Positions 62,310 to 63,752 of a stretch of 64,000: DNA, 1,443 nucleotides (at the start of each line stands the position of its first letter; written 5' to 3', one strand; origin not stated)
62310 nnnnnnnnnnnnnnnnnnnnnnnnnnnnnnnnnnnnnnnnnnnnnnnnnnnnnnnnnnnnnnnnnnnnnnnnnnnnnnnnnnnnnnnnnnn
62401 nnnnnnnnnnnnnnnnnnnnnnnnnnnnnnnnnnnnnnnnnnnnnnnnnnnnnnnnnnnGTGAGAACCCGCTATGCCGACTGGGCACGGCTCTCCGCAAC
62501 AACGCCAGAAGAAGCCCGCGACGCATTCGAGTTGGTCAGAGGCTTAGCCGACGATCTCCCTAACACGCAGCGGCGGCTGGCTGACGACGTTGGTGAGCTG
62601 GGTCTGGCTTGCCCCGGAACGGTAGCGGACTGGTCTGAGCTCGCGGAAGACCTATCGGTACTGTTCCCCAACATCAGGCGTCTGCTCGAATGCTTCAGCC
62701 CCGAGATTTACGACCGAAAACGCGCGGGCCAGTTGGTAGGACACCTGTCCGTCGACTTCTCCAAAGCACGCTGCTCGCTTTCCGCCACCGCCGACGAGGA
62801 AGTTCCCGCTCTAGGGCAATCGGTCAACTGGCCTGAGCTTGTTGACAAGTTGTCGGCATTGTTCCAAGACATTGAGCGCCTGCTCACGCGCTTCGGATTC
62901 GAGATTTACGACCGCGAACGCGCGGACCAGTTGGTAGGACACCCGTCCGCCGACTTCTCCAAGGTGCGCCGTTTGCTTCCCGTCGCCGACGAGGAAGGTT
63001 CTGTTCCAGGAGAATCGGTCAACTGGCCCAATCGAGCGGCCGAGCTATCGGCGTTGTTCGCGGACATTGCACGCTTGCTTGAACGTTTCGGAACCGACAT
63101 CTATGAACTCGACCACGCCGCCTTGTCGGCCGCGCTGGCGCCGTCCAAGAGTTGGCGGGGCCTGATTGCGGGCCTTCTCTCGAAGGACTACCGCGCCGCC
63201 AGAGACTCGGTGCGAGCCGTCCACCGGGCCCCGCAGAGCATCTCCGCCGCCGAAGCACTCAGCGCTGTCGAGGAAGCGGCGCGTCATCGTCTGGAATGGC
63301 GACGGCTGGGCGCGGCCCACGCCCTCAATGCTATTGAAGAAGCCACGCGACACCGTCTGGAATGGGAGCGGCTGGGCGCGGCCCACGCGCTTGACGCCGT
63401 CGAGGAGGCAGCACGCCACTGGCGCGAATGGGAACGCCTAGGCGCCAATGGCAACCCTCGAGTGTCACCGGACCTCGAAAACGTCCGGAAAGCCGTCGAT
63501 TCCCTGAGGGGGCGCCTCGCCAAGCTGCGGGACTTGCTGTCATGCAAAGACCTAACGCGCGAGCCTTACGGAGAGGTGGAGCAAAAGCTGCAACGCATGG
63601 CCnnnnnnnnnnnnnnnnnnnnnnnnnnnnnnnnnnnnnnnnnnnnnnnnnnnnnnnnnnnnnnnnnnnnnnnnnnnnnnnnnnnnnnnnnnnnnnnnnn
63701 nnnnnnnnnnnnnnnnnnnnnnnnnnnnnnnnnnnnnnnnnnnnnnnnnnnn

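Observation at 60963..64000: Giant DUF4011-like/SF1-helicase ORF missing from the ORF track, with internal coding tandem repeats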

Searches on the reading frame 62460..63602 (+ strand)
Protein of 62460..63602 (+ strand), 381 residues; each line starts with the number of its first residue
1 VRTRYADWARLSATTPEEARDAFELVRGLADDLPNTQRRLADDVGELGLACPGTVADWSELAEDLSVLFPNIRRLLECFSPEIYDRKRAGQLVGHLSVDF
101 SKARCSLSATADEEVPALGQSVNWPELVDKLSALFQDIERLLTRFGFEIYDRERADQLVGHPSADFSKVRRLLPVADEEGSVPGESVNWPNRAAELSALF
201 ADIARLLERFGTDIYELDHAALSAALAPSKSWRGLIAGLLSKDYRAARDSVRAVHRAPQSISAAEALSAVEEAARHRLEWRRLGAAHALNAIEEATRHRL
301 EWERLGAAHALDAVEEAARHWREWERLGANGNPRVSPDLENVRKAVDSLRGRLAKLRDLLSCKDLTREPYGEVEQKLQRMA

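Call 97: predict_structure(alignment_id=A4)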
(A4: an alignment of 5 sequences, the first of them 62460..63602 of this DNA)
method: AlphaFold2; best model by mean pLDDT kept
length: 381 residues; sequences in the alignment: 5
mean_pLDDT: 46.3   pTM: 0.29
mean pLDDT of the five models: 46.3, 38.4, 38.1, 37.3, 35.4
residues with pLDDT >= 90: 0; 70-90: 8; 50-70: 122; < 50: 251
segments of 3 or more residues with pLDDT < 50: 1-55, 57-59, 68-128, 137-193, 285-299, 301-311, 331-339, 356-381
pLDDT, mean of each block of 10 residues (from residue 1): 30 41 41 31 33 43 49 43 38 39 39 37 46 49 38 32 30 31 36 51 57 55 63 65 55 65 70 66 49 46 47 53 55 48 54 48 41 45 41
secondary structure, 60 per line:
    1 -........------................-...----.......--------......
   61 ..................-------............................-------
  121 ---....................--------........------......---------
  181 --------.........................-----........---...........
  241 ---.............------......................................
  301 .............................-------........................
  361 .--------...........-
elements in order: H2-9 H16-31 H40-46 H55-78 H86-113 H124-143 H152-159 H166-171 H189-213 H219-226 H230-240 H244-256 H263-329 H337-361 H370-380
